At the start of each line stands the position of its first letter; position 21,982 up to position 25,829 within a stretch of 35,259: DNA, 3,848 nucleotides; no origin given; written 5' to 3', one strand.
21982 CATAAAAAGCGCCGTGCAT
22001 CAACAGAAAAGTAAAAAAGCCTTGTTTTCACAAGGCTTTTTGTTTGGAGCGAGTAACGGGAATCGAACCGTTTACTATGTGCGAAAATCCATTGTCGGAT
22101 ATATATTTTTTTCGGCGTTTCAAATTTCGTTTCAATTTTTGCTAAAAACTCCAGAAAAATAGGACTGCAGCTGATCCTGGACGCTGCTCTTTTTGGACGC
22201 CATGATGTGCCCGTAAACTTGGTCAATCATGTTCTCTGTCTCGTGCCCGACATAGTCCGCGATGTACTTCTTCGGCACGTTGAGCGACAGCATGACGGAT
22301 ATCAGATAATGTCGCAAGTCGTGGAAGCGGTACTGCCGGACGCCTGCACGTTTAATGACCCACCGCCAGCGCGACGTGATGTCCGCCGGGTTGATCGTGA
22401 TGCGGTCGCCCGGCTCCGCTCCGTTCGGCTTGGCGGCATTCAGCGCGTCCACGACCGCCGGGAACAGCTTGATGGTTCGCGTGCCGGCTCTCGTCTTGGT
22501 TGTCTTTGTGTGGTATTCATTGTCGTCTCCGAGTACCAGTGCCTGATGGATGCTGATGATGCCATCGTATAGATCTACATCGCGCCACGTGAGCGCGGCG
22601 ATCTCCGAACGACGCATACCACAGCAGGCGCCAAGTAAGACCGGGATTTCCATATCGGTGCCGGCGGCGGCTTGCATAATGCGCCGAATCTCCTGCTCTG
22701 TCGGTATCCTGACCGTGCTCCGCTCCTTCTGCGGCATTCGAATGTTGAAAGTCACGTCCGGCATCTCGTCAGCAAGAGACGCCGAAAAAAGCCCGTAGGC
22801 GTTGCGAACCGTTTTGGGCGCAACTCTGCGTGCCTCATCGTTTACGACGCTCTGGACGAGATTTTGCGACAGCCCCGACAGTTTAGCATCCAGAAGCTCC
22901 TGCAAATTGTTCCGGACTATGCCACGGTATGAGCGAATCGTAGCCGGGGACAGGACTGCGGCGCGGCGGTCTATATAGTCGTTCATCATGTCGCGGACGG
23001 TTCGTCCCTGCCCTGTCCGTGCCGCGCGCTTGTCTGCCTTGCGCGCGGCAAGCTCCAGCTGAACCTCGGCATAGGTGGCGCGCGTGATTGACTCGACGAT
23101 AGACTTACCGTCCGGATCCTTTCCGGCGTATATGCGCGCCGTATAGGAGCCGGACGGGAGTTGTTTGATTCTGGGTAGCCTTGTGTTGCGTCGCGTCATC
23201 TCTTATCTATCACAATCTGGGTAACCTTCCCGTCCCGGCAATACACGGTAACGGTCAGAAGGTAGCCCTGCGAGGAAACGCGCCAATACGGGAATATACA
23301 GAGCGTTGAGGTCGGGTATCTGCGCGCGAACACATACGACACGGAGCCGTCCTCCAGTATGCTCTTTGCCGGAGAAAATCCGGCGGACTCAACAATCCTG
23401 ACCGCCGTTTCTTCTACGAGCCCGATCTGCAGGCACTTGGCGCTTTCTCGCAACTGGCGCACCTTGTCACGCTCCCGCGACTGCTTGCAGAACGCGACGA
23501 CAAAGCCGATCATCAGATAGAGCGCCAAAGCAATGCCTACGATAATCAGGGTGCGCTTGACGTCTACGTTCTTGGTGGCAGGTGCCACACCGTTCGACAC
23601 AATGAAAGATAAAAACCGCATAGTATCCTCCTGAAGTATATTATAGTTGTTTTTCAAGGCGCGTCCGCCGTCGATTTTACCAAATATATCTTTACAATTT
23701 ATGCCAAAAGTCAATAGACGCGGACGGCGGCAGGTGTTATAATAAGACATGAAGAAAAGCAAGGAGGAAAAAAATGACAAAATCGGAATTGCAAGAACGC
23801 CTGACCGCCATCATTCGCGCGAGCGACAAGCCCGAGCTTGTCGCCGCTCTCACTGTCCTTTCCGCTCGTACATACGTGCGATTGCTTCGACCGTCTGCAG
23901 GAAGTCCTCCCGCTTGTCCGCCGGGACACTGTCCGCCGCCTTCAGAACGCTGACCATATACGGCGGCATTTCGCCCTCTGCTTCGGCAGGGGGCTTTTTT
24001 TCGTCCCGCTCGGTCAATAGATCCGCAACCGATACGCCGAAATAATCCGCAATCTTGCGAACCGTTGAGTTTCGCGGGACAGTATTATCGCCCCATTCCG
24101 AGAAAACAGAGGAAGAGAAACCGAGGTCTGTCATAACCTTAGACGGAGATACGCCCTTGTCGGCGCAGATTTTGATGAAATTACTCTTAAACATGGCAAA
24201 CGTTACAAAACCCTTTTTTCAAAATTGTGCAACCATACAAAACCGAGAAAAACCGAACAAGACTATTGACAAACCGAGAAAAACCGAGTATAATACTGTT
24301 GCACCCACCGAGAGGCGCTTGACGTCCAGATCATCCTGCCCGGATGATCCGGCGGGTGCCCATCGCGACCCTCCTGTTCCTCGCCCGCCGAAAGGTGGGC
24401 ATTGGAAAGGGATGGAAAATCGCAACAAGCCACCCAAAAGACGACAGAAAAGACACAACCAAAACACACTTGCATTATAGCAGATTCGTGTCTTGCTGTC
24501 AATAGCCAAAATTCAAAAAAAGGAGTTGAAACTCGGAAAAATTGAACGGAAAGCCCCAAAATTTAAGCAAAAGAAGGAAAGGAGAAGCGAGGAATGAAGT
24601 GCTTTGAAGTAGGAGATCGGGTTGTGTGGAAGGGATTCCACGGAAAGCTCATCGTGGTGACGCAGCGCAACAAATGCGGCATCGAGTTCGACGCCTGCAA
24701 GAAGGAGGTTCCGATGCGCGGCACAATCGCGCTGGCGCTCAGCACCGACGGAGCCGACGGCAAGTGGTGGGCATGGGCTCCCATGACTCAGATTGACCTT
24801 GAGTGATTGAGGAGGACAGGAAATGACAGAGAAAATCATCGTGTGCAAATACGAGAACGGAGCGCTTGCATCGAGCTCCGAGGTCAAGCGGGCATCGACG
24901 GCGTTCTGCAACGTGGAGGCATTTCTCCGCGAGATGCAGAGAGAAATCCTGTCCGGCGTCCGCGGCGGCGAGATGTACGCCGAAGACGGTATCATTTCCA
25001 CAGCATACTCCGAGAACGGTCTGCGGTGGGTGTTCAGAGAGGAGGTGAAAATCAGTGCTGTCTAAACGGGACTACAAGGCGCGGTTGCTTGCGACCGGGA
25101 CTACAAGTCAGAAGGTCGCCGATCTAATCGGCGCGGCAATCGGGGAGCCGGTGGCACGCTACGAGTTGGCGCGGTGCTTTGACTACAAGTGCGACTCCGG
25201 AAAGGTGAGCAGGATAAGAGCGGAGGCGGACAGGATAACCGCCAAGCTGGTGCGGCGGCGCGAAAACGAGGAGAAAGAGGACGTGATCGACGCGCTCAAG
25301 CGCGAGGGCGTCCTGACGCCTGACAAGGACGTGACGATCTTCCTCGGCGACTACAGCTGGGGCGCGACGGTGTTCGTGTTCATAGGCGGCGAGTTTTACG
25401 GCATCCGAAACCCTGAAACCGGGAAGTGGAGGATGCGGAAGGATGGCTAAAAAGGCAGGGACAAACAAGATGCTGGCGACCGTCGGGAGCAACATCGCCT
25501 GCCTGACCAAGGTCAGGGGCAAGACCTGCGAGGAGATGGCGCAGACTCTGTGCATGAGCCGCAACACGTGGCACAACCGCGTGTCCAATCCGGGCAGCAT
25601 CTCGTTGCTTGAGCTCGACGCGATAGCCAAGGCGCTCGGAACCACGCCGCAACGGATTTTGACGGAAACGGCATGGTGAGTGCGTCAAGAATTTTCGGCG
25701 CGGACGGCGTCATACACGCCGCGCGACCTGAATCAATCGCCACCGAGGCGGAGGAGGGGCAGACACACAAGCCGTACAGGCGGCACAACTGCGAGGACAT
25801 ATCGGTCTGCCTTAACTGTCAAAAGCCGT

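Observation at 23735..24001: Complete convergent transcription unit (promoter, RBS, 59-codon ORF, strong terminator) overlapping the 3' half of the repressor gene in antisense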

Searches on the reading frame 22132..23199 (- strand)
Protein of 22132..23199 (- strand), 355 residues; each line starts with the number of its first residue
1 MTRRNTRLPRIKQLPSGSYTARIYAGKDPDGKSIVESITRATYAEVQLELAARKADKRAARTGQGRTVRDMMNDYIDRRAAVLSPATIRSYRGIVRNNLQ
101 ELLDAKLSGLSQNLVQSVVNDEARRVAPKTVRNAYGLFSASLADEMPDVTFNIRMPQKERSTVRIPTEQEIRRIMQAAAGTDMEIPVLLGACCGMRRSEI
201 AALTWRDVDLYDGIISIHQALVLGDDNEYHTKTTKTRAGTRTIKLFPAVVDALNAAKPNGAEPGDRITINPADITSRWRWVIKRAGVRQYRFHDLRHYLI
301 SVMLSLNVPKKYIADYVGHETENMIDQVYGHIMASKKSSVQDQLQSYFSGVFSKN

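Call 7: search_protein_families(library=pfam, proteins=[window:22132-23199:-], max_evalue=0.1)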
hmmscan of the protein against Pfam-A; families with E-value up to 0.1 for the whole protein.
window:22132-23199:- (355 aa): 2 families
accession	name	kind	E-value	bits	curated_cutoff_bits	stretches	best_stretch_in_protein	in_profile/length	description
PF00589.27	Phage_integrase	-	8.7e-16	58.6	27.1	1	167-332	4-168/172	Phage integrase family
PF10691.14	DUF2497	-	0.088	13.7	27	0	92-125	43-72/75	Protein of unknown function (DUF2497)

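Call 70: find_related_loci(query=window:22132-23199:-, collection=genome_contigs, flank=4000)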
Query window:22132-23199:- (355 aa) in genome_contigs; peptide patterns used: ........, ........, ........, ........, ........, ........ (x = any residue, [..] = any of these).
75 stretches matched a pattern; 8 encode a relative of the query (tblastn E <= 1e-3); 8 distinct loci.
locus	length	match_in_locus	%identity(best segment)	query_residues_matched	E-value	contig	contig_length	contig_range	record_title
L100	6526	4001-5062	71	1-352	2e-174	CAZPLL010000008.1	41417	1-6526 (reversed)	MAG TPA_asm: uncultured Oscillospiraceae bacterium isolate SRP225648_co1_586 genome assembly, contig: NODE_1727_length_4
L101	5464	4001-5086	51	4-355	5e-116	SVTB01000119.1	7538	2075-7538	MAG: Oscillospiraceae bacterium isolate SIG684 NODE_147314_length_7538_cov_1.733234, whole genome shotgun sequence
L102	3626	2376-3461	51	4-355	6e-117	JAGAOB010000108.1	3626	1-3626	MAG: Clostridia bacterium isolate RGIG8618 Water_deer_Cecum.Co__c1310975, whole genome shotgun sequence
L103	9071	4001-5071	52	4-354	1e-111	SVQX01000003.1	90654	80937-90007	MAG: Oscillospiraceae bacterium isolate SIG628 NODE_1462_length_90654_cov_1.984999, whole genome shotgun sequence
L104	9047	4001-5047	46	2-352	7e-101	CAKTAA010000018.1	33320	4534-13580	MAG: uncultured Eubacteriales bacterium isolate REFINED_METABAT215_SUBJECT_CONTIGS_1500_ASSEMBLY_K77_MERGED__Pilot_MoBio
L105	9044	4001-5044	44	8-354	4e-96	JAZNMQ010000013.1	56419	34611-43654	MAG: Candidatus Flemingiibacterium sp. isolate T1900044661_TS20190127.MAGScoT_cleanbin_000012 SGB_1524_k141_1858575, who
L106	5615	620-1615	45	22-354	5e-94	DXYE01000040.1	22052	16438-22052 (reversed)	MAG TPA_asm: Clostridiales bacterium isolate HRGM_Genome_3853 HRGM_Genome_3853_40, whole genome shotgun sequence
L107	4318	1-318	56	248-353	3e-36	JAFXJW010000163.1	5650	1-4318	MAG: Clostridia bacterium isolate RGIG6481 Sheep_Rectum.Co__c3401511, whole genome shotgun sequence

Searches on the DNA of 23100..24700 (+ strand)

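Call 9: search_dna_similar(query=window:23100-24700:+, collection=phages, mode=distant, max_rows=20)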
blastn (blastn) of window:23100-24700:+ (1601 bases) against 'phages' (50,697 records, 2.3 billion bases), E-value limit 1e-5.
No match.

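Call 73: search_rna_families(source=window, start=23600, end=24620, threshold=evalue, max_evalue=1)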
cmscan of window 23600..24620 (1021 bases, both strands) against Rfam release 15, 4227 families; matches with E-value up to 1: 3.
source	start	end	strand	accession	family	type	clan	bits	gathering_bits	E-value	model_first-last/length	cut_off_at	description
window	23932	24001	+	RF02837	anti-hemB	Gene; sRNA;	-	21.6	49.5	0.019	1-81/81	no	Burkholderia RNA 7 (anti-hemB)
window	23930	24001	+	RF02278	Betaproteobacteria_toxic_sRNA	Gene; sRNA;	-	18.8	50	0.51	1-64/64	no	Betaproteobacteria toxic small RNA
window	23930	24009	+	RF00519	suhB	Gene; sRNA;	CL00108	17.3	41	0.92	1-77/77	no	Makes More Granules Regulator RNA (mmgR)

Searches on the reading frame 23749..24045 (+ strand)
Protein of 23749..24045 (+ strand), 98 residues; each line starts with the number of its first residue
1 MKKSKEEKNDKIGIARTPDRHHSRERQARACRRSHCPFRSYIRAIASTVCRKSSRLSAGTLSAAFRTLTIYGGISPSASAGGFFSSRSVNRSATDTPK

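Call 7: search_protein_families(library=pfam, proteins=[window:23749-24045:+], max_evalue=0.1)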
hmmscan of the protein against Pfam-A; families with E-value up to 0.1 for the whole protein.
window:23749-24045:+ (98 aa): 0 families

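Call 8: search_protein_families(library=phrogs, proteins=[window:23749-24045:+], max_evalue=0.1)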
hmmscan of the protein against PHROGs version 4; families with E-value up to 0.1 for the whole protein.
window:23749-24045:+ (98 aa): 0 families

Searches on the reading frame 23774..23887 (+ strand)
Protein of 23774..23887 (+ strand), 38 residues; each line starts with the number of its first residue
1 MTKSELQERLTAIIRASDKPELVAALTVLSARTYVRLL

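Call 90: search_protein_families(library=pfam, proteins=[window:23774-23887:+], max_evalue=10)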
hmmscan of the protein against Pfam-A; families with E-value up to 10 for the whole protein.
seq(38 aa): 1 family
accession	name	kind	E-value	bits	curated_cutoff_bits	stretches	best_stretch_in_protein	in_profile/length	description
PF08044.16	DUF1707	-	0.088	13.3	27.6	1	2-26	25-49/53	DUF1707 SHOCT-like domain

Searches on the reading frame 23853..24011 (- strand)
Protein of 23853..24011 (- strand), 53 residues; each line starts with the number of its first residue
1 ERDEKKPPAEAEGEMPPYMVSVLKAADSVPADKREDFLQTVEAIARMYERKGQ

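Call 17: find_homologous_proteins(query=window:23853-24011:-, max_evalue=0.01)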
Query seq(53 aa) (53 aa): 5 proteins with E <= 0.01 among 5 candidates.
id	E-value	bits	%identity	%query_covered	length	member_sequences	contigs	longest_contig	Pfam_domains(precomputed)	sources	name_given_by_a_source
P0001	4.7e-22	93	94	92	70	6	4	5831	-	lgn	-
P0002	5.3e-15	72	92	74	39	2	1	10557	-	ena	-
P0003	2.0e-12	64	87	72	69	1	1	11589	-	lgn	-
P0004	1.1e-11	61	86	70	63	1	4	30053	-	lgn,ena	-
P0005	3.9e-4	38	96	43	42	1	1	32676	-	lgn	-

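Call 19: find_encoding_contigs(protein=P0001, flank=3000, max_places=6)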
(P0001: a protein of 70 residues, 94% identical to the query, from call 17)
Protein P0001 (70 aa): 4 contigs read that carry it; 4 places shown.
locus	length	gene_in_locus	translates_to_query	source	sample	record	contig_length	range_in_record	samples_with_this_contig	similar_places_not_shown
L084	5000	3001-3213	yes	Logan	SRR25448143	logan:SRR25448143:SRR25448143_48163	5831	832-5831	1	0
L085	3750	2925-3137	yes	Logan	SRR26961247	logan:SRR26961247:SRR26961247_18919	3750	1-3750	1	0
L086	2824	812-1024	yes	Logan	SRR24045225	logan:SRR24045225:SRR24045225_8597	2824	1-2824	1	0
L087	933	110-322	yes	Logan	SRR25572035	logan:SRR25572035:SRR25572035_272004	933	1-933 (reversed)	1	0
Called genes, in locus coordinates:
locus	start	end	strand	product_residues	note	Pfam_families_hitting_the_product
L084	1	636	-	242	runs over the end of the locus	-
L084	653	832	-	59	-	-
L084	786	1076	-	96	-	-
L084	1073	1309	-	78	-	-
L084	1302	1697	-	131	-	-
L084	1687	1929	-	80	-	-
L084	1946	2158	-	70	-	-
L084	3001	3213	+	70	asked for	-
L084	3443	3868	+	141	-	-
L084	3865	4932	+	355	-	PF00589:Phage_integrase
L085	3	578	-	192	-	?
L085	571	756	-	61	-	-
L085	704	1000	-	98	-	-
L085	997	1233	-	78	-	-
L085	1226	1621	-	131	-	-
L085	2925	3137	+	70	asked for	-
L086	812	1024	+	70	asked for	-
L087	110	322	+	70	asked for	-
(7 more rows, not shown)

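Call 20: find_encoding_contigs(protein=P0002, flank=3000, max_places=4)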
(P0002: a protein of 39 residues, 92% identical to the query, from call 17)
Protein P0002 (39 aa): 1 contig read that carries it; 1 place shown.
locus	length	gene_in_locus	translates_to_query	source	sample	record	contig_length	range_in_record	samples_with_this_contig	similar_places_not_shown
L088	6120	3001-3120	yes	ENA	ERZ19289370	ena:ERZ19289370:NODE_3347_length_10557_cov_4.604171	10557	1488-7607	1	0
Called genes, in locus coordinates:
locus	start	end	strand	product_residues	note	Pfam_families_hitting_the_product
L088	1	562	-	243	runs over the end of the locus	PF04404:ERF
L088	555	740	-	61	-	-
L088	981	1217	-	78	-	-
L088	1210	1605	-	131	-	-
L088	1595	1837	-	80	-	-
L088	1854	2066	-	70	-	-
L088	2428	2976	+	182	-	PF01381:HTH_3 (faint), PF13443:HTH_26 (weak), PF13560:HTH_31 (faint)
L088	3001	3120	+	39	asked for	-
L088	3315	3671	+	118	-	-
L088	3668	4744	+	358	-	PF00589:Phage_integrase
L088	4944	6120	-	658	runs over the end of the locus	PF21209:Bac_rhamnosid-like_N, PF17389:Bac_rhamnosid6H, PF22422:MGH1-like_GH (faint)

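Call 21: find_encoding_contigs(protein=P0003, flank=3000, max_places=4)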
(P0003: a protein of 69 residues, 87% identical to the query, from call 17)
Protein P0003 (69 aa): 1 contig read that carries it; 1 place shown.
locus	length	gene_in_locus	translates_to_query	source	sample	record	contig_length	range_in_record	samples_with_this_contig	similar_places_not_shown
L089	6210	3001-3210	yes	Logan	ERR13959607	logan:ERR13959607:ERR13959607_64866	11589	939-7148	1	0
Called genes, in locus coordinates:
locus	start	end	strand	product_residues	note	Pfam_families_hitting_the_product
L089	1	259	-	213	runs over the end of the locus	-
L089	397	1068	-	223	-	-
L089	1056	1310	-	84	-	PF22253:DUF6948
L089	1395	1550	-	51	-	-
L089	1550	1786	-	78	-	-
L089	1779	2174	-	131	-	-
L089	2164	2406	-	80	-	-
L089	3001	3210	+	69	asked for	-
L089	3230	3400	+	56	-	-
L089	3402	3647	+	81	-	-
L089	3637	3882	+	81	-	-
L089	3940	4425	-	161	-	PF25223:DUF7841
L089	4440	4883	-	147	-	-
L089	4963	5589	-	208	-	-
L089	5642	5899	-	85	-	-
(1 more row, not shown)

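Call 22: find_encoding_contigs(protein=P0004, flank=3000, max_places=6)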
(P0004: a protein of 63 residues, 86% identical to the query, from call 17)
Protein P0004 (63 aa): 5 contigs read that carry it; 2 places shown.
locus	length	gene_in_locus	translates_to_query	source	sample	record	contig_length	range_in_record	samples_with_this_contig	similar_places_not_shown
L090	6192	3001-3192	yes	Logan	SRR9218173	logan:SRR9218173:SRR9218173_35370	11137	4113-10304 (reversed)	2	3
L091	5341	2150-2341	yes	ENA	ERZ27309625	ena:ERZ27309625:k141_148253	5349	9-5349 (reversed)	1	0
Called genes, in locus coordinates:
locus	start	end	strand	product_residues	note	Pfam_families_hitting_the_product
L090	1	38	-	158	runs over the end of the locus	PF00436:SSB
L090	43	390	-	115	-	-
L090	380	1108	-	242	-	-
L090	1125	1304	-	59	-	-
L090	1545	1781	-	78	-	-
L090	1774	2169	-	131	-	-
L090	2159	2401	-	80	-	-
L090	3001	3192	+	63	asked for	-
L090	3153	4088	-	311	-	-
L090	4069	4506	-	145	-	-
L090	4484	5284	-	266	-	-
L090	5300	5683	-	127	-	-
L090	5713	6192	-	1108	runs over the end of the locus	PF02368:Big_2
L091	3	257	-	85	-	?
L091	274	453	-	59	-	-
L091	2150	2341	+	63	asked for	-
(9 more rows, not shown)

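Call 23: find_encoding_contigs(protein=P0005, flank=3000, max_places=4)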
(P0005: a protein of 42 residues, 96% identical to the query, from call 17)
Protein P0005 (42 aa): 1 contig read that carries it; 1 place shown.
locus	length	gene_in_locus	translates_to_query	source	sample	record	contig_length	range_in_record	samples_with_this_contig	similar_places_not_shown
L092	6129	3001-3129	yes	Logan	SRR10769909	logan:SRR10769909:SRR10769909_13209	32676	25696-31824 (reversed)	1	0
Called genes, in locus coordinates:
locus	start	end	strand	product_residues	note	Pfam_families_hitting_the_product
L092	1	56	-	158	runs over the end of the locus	PF00436:SSB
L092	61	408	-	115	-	-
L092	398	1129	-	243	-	PF04404:ERF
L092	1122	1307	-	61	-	-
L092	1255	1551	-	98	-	-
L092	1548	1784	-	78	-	-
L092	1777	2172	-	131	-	-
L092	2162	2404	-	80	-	-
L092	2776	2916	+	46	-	PF13443:HTH_26 (weak)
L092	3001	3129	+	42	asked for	-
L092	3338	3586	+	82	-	-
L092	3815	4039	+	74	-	-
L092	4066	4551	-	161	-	PF25223:DUF7841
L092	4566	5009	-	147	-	-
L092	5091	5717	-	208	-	-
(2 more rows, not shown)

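Call 28: find_related_loci(query=window:23853-23999:-, collection=metagenome_contigs, flank=2000)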
Query seq(49 aa) (49 aa) in metagenome_contigs; peptide patterns used: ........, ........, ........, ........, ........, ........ (x = any residue, [..] = any of these).
600 stretches matched a pattern (row limit reached: there are more); 7 encode a relative of the query (tblastn E <= 1e-3); 7 distinct loci.
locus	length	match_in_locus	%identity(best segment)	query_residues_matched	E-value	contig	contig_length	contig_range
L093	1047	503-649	98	1-49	1e-30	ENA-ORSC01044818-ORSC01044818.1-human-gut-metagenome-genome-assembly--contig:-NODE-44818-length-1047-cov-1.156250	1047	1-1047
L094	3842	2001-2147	98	1-49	7e-30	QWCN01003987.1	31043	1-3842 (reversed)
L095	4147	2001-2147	96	1-49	1e-29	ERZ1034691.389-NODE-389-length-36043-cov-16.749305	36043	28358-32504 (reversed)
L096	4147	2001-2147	94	1-49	2e-29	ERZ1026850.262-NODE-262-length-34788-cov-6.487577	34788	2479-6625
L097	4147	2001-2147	94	1-49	1e-28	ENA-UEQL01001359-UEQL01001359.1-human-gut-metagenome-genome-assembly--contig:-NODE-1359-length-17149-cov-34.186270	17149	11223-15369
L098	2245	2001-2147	90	1-49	2e-28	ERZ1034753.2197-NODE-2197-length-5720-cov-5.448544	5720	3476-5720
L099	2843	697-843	92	1-49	3e-28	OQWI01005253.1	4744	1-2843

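Call 29: find_related_loci(query=window:23853-23999:-, collection=genome_contigs, flank=4000)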
Query seq(49 aa) (49 aa) in genome_contigs; peptide patterns used: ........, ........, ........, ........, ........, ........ (x = any residue, [..] = any of these).
445 stretches matched a pattern, but none encodes a relative of the query by tblastn (E <= 1e-3).

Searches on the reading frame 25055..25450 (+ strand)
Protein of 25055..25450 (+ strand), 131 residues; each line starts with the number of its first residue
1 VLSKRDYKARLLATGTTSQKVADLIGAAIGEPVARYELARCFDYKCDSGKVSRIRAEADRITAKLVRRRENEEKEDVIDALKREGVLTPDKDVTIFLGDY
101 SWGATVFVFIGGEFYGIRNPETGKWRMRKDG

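Call 7: search_protein_families(library=pfam, proteins=[window:25055-25450:+], max_evalue=0.1)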
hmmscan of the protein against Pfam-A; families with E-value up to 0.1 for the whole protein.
window:25055-25450:+ (131 aa): 0 families

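Call 8: search_protein_families(library=phrogs, proteins=[window:25055-25450:+], max_evalue=0.1)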
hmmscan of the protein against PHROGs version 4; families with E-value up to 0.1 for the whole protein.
window:25055-25450:+ (131 aa): 1 family
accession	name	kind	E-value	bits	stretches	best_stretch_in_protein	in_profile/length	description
phrog_26370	-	unknown function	0.0092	17.4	1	71-116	34-79/113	-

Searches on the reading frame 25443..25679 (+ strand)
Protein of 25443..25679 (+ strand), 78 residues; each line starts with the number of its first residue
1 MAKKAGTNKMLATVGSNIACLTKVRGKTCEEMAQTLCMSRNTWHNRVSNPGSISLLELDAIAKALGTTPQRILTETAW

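Call 7: search_protein_families(library=pfam, proteins=[window:25443-25679:+], max_evalue=0.1)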
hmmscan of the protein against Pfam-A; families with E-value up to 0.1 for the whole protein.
window:25443-25679:+ (78 aa): 4 families
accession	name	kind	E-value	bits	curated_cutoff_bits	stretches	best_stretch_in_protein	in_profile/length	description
PF13443.12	HTH_26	-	0.00056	20.5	22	1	25-73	9-58/63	Cro/C1-type HTH DNA-binding domain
PF13560.12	HTH_31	-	0.0028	18.3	27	1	25-70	13-59/64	Helix-turn-helix domain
PF01381.28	HTH_3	-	0.0041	17.6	23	1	26-70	9-53/55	Helix-turn-helix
PF13693.12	HTH_35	-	0.026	14.9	25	1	18-72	7-58/75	Winged helix-turn-helix DNA-binding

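Call 8: search_protein_families(library=phrogs, proteins=[window:25443-25679:+], max_evalue=0.1)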
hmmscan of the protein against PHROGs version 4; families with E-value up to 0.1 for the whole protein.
window:25443-25679:+ (78 aa): 6 families
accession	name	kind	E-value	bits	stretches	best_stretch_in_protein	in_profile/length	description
phrog_4583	-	transcription regulation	7e-08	33.4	1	11-76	8-73/81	transcriptional repressor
phrog_3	-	transcription regulation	4.2e-05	24.5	1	7-73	82-146/430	transcriptional repressor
phrog_9103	-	transcription regulation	7.9e-05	23.6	1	30-74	26-69/78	transcriptional repressor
phrog_2328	-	transcription regulation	0.00018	22.3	1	8-69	10-71/128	transcriptional repressor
phrog_8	-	transcription regulation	0.015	15.7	1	8-75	71-138/346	transcriptional regulator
phrog_769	-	transcription regulation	0.026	15.5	1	23-72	21-67/89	transcriptional repressor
